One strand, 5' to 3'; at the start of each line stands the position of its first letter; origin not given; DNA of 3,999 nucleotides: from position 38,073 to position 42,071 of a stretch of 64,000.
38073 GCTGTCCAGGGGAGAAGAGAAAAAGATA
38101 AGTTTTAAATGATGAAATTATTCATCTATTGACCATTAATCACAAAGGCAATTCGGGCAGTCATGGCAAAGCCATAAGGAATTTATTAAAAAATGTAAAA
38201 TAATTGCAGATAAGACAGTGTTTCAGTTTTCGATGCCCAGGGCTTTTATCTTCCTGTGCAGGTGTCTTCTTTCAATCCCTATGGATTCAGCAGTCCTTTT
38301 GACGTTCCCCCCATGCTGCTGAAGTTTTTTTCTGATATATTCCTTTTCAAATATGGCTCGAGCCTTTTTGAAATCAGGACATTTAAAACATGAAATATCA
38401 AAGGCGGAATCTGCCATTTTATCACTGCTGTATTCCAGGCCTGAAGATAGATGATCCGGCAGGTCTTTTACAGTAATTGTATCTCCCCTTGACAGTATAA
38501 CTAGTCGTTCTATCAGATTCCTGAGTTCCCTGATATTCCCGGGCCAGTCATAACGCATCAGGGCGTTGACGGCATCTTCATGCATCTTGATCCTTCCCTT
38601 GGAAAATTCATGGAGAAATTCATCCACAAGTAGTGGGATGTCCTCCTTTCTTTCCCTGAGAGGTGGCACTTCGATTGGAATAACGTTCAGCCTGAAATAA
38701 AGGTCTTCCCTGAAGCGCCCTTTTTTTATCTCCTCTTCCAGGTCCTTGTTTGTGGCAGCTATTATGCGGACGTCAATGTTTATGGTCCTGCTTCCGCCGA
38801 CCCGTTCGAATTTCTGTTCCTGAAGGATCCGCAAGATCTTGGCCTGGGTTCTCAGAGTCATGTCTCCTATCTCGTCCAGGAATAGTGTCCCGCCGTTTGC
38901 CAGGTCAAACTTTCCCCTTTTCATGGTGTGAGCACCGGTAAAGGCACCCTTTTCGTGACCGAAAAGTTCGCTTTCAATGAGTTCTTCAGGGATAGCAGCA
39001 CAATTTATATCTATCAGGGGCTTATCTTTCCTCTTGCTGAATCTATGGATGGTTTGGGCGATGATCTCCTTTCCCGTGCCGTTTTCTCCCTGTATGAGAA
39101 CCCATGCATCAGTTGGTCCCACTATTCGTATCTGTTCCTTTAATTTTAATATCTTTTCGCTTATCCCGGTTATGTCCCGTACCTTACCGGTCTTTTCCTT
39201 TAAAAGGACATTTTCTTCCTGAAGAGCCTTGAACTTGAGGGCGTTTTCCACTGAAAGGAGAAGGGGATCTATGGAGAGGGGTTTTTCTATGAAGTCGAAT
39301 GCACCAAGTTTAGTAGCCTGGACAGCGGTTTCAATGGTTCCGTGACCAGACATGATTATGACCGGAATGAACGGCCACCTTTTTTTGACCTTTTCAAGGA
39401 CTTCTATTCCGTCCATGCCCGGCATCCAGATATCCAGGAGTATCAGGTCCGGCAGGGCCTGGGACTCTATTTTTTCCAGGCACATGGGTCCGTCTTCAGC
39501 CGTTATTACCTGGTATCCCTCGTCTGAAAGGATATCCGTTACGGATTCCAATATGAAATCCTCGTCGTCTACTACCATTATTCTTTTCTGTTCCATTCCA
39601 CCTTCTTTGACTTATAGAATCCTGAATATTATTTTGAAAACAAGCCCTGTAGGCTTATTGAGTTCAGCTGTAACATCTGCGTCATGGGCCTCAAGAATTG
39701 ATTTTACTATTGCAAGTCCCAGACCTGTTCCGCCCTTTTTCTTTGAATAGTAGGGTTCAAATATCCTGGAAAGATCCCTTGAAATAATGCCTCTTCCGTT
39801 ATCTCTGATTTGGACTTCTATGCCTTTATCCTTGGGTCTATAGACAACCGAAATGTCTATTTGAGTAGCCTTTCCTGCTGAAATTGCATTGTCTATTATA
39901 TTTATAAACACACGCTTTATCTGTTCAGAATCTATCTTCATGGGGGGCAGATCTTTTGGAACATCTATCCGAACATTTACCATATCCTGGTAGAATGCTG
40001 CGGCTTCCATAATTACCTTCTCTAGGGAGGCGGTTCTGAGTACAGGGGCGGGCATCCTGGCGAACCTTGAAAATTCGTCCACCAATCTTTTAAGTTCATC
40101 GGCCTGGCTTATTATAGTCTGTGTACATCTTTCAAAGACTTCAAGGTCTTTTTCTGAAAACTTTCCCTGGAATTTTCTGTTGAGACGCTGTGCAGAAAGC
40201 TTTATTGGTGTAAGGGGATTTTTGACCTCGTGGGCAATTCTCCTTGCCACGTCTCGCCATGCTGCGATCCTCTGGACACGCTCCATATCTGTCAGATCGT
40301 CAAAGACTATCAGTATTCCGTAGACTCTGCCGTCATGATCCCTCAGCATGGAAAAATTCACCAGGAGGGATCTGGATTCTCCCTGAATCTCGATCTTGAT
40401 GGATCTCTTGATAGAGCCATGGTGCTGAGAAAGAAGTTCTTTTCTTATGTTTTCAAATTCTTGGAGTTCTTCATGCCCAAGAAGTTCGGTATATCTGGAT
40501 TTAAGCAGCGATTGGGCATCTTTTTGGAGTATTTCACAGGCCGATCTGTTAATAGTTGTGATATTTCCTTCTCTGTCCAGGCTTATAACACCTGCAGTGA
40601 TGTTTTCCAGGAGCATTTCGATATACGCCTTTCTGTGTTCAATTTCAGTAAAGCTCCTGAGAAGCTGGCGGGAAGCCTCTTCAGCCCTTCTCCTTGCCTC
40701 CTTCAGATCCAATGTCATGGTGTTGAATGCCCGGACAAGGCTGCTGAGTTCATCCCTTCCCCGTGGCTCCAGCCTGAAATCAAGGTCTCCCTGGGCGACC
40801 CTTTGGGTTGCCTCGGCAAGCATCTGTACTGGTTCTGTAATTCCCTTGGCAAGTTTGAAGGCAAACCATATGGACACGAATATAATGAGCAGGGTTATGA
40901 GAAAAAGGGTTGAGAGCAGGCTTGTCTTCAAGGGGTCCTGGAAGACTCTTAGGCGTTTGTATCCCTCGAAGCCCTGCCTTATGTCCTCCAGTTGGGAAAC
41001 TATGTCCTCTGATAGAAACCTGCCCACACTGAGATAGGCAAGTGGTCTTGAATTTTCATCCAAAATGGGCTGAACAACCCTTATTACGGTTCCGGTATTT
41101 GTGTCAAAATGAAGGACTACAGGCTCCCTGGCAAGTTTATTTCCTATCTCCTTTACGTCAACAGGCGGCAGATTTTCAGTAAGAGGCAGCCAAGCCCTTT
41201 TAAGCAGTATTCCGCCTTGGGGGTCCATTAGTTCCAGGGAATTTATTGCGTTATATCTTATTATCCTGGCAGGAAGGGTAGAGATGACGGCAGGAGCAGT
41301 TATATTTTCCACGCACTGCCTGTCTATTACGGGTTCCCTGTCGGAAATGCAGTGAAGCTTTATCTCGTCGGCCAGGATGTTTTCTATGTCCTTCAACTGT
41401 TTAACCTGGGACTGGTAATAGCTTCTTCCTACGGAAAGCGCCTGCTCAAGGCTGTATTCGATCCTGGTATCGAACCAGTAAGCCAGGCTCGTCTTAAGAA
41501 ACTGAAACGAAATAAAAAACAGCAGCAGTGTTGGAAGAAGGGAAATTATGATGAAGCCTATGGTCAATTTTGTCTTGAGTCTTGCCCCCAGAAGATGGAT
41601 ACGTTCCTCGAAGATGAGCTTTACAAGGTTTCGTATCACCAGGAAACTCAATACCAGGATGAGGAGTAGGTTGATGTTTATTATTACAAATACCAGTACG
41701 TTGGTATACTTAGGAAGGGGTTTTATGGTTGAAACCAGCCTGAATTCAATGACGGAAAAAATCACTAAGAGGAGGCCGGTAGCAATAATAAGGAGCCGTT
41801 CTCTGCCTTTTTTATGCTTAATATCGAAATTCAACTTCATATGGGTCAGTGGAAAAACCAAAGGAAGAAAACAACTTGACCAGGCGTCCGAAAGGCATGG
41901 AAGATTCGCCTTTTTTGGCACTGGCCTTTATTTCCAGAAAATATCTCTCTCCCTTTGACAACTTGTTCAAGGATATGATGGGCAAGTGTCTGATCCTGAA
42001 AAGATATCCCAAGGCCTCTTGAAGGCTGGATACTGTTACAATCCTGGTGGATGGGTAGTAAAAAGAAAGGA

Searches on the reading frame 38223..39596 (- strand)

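Call 94: search_protein_families(library=pfam, proteins=[window:38223-39596:-], max_evalue=0.00001)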
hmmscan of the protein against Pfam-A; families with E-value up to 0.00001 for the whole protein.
window:38223-39596:- (457 aa): 6 families
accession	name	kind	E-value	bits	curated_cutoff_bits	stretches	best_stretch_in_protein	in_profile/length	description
PF00158.32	Sigma54_activat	-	4.1e-73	245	20.2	1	143-309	2-168/168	Sigma-54 interaction domain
PF00072.30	Response_reg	-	2.5e-30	105.3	30.2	1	6-115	1-109/111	Response regulator receiver domain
PF25601.1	AAA_lid_14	-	8.7e-27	93.2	27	1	314-388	1-79/87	AAA+ ATPase lid domain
PF14532.12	Sigma54_activ_2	-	4.1e-20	72.9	25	1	144-313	2-138/138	Sigma-54 interaction domain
PF02954.25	HTH_8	-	2.6e-10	40.3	22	1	414-452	3-41/42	Bacterial regulatory protein, Fis family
PF07728.20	AAA_5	-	1.8e-06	28.5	22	1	166-284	2-123/139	AAA domain (dynein-related subfamily)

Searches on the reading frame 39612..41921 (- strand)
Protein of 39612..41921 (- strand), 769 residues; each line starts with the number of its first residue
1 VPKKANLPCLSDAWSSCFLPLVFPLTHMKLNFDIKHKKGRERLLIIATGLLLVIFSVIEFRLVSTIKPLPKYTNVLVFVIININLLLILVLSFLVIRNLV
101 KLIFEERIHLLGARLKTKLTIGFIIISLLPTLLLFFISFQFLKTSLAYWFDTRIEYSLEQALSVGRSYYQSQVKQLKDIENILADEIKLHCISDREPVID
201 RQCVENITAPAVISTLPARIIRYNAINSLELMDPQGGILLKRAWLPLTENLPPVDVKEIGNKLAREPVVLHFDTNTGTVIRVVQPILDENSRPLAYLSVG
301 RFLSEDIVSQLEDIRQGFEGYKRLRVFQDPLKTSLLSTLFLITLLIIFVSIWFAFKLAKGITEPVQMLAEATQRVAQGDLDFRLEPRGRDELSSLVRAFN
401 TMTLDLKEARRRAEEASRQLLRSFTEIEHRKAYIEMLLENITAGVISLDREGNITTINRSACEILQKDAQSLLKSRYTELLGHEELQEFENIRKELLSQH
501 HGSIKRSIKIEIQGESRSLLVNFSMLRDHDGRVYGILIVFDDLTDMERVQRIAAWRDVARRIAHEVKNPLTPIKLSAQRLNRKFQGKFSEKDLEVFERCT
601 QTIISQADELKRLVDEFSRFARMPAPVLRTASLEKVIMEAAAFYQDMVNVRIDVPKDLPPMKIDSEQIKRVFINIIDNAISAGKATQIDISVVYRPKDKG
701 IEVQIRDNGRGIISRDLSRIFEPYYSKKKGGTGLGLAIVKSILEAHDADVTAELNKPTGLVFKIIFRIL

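Call 94: search_protein_families(library=pfam, proteins=[window:39612-41921:-], max_evalue=0.00001)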
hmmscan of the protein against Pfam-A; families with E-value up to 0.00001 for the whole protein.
window:39612-41921:- (769 aa): 7 families
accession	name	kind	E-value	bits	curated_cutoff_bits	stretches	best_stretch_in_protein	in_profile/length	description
PF02518.31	HATPase_c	-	5.9e-22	78.6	26.4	1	664-765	2-106/111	Histidine kinase-, DNA gyrase B-, and HSP90-like ATPase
PF00989.32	PAS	-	7.5e-14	52.1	22.6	1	436-542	5-112/113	PAS fold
PF00672.30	HAMP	-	3.6e-13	50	25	1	357-406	2-51/53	HAMP domain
PF08448.16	PAS_4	-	1.9e-11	44.6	23.1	1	438-546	1-108/110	PAS fold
PF00512.31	HisKA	-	5.6e-11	42.8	26.9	1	555-624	2-64/66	His Kinase A (phospho-acceptor) domain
PF13426.13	PAS_9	-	1.7e-07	31.9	27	1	444-545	3-103/103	PAS domain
PF13589.12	HATPase_c_3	-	8.7e-06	26.2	25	0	670-728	5-61/137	Histidine kinase-, DNA gyrase B-, and HSP90-like ATPase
